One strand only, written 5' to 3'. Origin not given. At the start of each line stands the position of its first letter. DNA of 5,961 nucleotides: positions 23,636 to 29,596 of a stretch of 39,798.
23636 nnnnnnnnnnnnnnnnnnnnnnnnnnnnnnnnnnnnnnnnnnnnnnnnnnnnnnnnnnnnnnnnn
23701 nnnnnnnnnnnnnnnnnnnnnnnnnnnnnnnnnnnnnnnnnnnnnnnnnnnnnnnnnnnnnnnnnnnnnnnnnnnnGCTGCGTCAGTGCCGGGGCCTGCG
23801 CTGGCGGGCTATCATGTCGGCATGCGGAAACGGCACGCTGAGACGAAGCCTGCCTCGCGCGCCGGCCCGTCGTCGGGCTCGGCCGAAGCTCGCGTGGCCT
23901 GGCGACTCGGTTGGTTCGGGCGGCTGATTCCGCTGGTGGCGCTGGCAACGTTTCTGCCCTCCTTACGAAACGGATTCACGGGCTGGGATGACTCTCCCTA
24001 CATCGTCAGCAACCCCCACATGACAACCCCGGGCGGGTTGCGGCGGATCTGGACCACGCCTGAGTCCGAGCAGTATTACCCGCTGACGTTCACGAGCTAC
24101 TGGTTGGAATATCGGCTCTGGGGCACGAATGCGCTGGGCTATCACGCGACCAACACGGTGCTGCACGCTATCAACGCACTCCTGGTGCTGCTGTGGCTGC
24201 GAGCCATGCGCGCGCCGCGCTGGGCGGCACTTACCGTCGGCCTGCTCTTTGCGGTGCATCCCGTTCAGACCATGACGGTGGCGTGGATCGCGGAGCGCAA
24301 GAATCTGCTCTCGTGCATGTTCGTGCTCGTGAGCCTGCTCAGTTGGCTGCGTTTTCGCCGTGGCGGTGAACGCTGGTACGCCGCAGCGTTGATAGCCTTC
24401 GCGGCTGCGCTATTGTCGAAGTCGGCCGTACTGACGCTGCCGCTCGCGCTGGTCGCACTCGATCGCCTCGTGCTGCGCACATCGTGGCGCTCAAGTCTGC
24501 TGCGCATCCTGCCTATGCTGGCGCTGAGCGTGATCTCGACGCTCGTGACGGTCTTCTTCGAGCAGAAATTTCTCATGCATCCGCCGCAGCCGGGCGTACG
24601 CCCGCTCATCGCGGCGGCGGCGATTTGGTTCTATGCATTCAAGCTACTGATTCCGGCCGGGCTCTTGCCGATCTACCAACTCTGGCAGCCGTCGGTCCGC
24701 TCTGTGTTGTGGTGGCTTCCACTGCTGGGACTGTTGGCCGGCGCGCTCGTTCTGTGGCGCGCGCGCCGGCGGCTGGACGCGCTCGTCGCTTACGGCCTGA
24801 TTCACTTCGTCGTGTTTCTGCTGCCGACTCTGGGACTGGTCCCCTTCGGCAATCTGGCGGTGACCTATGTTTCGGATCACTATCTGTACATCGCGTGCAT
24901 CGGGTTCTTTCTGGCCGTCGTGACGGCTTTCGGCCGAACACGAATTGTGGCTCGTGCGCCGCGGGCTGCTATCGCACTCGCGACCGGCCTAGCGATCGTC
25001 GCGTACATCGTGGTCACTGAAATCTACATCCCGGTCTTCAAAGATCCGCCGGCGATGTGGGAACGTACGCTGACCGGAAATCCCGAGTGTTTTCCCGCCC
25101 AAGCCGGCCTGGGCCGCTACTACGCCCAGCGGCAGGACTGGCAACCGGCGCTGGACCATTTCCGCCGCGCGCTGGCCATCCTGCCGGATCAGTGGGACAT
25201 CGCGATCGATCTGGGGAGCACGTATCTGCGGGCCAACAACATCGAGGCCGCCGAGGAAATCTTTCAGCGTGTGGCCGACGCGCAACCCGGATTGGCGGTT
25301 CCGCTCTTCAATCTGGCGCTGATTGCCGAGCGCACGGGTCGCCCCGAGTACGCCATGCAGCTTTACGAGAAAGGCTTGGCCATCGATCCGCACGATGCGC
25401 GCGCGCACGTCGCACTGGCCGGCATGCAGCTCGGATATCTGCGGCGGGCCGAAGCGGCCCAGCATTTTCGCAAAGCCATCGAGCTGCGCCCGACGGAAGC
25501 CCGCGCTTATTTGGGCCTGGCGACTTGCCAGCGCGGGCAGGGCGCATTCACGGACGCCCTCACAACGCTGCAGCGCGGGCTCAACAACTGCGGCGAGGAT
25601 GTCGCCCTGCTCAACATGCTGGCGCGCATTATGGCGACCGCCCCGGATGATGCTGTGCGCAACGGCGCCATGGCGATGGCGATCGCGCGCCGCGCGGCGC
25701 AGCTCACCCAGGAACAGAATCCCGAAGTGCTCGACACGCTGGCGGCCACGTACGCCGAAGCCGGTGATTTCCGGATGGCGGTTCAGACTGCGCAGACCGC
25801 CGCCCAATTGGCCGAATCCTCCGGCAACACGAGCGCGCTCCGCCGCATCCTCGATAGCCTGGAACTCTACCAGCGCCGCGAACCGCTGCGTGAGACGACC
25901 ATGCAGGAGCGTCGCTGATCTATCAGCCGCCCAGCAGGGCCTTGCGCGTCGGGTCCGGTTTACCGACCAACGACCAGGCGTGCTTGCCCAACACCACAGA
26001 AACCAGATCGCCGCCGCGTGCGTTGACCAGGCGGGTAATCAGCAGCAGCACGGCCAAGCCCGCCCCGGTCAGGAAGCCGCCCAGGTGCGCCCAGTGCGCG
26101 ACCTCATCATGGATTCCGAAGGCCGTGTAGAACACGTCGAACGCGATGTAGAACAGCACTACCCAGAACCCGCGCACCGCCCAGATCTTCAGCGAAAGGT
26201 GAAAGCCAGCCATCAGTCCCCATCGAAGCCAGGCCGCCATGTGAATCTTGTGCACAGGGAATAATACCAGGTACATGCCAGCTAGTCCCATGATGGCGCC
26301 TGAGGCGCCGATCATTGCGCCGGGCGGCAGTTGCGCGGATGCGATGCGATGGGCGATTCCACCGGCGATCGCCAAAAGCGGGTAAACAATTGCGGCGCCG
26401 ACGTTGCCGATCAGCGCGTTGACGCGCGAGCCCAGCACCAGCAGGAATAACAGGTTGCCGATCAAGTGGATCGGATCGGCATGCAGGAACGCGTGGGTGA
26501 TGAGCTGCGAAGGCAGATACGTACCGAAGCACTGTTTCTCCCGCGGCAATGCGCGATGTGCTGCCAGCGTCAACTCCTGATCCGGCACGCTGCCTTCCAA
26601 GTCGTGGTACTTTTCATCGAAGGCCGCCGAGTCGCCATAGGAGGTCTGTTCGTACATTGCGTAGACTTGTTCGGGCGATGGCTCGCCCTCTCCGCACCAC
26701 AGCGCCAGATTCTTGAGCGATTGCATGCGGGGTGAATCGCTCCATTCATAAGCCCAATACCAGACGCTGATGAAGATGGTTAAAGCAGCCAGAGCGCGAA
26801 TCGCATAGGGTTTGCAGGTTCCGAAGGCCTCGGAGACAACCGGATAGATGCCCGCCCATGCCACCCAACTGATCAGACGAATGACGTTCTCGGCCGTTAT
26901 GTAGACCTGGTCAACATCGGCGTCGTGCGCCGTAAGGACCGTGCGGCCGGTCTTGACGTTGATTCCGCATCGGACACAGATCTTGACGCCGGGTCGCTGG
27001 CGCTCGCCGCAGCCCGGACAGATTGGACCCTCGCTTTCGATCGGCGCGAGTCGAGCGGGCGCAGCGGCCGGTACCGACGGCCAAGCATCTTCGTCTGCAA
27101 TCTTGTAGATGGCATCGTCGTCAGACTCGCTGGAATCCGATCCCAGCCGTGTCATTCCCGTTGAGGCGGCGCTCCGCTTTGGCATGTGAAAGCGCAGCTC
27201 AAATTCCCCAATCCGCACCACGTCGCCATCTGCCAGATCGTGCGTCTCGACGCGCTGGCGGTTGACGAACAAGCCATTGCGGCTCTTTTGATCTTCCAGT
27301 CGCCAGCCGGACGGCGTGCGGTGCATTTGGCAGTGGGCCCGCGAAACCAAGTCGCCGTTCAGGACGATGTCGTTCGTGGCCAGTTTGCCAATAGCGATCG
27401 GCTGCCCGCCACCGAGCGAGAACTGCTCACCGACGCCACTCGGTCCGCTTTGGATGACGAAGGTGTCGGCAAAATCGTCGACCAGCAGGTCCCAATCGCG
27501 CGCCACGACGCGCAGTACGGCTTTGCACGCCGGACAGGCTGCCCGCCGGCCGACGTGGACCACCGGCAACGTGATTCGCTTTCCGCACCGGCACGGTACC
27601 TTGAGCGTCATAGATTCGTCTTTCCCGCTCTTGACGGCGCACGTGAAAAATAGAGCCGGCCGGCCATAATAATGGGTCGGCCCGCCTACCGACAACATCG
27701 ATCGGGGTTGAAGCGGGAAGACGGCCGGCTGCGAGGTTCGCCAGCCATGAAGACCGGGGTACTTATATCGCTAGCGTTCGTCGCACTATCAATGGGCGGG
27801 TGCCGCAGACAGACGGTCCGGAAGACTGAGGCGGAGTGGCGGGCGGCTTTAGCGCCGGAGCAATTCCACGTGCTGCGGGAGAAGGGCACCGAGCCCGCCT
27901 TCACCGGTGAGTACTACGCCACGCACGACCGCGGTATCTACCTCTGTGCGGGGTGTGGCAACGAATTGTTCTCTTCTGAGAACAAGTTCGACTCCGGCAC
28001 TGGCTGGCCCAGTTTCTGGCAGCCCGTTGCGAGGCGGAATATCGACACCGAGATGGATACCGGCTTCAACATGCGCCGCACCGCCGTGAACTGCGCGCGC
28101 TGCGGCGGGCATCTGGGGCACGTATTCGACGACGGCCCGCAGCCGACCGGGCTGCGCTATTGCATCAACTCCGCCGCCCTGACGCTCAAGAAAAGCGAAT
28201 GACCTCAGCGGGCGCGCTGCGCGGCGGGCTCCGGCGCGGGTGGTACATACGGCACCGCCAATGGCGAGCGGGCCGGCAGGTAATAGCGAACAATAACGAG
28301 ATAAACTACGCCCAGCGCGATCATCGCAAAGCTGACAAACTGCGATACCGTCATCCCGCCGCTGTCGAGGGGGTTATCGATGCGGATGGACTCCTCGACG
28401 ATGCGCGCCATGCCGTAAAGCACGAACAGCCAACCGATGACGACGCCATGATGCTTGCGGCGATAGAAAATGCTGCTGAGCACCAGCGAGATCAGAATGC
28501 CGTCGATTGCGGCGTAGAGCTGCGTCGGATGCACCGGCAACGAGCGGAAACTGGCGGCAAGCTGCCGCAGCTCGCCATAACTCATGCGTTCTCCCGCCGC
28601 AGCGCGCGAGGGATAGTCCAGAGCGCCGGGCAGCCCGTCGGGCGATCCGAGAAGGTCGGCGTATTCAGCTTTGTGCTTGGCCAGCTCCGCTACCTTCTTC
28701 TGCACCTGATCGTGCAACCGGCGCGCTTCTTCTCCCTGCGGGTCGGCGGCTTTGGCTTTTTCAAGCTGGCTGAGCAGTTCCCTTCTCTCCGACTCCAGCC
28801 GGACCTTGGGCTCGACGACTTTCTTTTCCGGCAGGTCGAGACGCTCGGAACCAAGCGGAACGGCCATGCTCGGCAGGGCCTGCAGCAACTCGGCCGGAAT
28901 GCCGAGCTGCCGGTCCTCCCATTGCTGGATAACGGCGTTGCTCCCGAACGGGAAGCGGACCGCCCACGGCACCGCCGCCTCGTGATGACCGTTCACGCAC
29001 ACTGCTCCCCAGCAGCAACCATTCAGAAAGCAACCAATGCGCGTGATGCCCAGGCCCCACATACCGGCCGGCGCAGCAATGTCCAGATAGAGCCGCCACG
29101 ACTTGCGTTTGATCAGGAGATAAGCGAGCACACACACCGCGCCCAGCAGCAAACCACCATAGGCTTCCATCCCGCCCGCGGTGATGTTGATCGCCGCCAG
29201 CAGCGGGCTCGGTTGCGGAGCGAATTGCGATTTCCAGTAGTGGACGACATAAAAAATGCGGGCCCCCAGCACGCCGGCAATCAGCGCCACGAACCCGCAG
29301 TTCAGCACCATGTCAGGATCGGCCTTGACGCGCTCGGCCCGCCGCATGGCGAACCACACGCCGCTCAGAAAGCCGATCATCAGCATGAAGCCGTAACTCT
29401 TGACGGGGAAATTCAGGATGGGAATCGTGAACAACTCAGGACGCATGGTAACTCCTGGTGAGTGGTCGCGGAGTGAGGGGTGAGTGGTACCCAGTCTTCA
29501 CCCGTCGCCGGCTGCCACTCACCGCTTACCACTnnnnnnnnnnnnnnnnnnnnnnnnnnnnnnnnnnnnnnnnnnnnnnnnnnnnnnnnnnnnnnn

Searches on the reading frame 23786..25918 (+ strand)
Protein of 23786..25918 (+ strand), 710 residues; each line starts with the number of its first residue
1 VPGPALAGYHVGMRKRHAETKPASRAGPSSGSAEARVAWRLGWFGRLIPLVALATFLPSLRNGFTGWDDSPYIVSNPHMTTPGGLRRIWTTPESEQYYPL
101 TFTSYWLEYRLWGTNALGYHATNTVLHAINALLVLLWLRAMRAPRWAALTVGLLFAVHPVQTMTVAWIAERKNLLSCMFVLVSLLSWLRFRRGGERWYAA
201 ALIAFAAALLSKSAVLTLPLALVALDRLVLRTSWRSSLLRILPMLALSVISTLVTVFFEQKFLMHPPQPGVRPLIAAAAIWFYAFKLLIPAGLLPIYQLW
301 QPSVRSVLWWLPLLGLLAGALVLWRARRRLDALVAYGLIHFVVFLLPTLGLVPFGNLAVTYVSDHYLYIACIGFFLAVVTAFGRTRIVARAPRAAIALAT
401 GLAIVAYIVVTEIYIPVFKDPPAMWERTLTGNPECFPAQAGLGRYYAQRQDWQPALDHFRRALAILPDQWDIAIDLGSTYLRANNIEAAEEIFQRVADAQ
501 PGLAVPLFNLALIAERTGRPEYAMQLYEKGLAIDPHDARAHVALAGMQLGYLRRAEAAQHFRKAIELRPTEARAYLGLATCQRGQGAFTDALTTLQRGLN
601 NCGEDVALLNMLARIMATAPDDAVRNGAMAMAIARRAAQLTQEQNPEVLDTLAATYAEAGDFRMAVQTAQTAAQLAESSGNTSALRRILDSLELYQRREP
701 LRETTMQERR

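Call 13: search_protein_families(library=ncbifam, proteins=[window:23786-25918:+])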
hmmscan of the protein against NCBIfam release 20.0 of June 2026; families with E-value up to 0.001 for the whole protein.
window:23786-25918:+ (710 aa): 17 families
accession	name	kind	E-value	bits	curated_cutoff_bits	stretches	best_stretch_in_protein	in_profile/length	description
TIGR02917.1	PEP_TPR_lipo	equivalog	2.4e-26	91.9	312.2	3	474-619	469-614/899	XrtA/PEP-CTERM system TPR-repeat protein PrsT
NF040959.1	MamA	equivalog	4.2e-15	55.7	200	1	442-567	77-202/204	magnetosome protein MamA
TIGR02521.1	type_IV_pilW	equivalog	9.5e-14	51.5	154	1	471-611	32-174/234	type IV pilus biogenesis/stability protein PilW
NF033762.1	social_mot_Tgl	equivalog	2e-12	47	225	1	508-601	35-129/252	social motility TPR repeat lipoprotein Tgl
NF033920.0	C39_PA2778_fam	equivalog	6e-11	42.2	150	2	448-534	168-254/255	PA2778 family cysteine peptidase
TIGR02552.1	LcrH_SycD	equivalog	1.5e-10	40.9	104.8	1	518-606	32-120/136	SycD/LcrH family type III secretion system chaperone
NF033758.1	gliding_GltE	equivalog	1.6e-08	34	225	1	425-535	245-356/411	adventurous gliding motility TPR repeat lipoprotein GltE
TIGR00990.1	3a0801s09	subfamily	4e-07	29.1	757.25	1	480-668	342-530/615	mitochondrial import receptor subunit TOM70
NF008757.0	PRK11788.1-5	equivalog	4.8e-07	29.2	363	0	472-597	109-239/388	lipopolysaccharide assembly protein LapB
TIGR03939.1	PGA_TPR_OMP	equivalog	1.3e-06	26.9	366.65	0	556-628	104-176/800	poly-beta-1,6 N-acetyl-D-glucosamine export porin PgaA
NF047371.1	FlcA_CTERM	equivalog_domain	1.8e-06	26.7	300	0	446-498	484-535/646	periplasmic flagellar collar protein FlcA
NF008756.0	PRK11788.1-4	equivalog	1.4e-05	24.3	474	0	475-599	112-241/389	lipopolysaccharide assembly protein LapB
NF052415.1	T3SS_chap_SctY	equivalog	3.1e-05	24.4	70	0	476-566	12-105/106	type III secretion apparatus assembly chaperone SctY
NF008755.0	PRK11788.1-3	equivalog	8.4e-05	22.1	430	1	471-695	109-328/388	lipopolysaccharide assembly protein LapB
NF047558.1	TPR_END_plus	domain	0.00036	20.4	32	0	442-471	5-34/56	TPR end-of-group domain-containing protein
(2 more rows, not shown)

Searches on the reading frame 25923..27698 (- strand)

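Call 58: search_protein_families(library=pfam, proteins=[window:25923-27698:-], max_evalue=0.001)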
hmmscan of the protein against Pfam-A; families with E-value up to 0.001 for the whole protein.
window:25923-27698:- (591 aa): 3 families
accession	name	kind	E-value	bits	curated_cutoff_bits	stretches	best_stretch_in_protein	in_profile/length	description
PF01694.28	Rhomboid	-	1.9e-21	77.2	22.6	1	398-553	6-141/143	Rhomboid domain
PF00498.31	FHA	-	5.5e-17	62.4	20.7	1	102-164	2-67/67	FHA domain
PF16697.10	Yop-YscD_cpl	-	8.5e-15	55.2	33.2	1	90-171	9-91/94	Inner membrane component of T3SS, cytoplasmic domain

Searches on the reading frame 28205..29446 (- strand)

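Call 59: search_protein_families(library=pfam, proteins=[window:28205-29446:-], max_evalue=0.001)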
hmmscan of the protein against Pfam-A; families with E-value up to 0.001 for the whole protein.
window:28205-29446:- (413 aa): 1 family
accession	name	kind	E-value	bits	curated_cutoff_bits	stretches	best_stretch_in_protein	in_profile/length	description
PF01790.23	LGT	-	8.6e-51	173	24.9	2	6-151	4-142/240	Prolipoprotein diacylglyceryl transferase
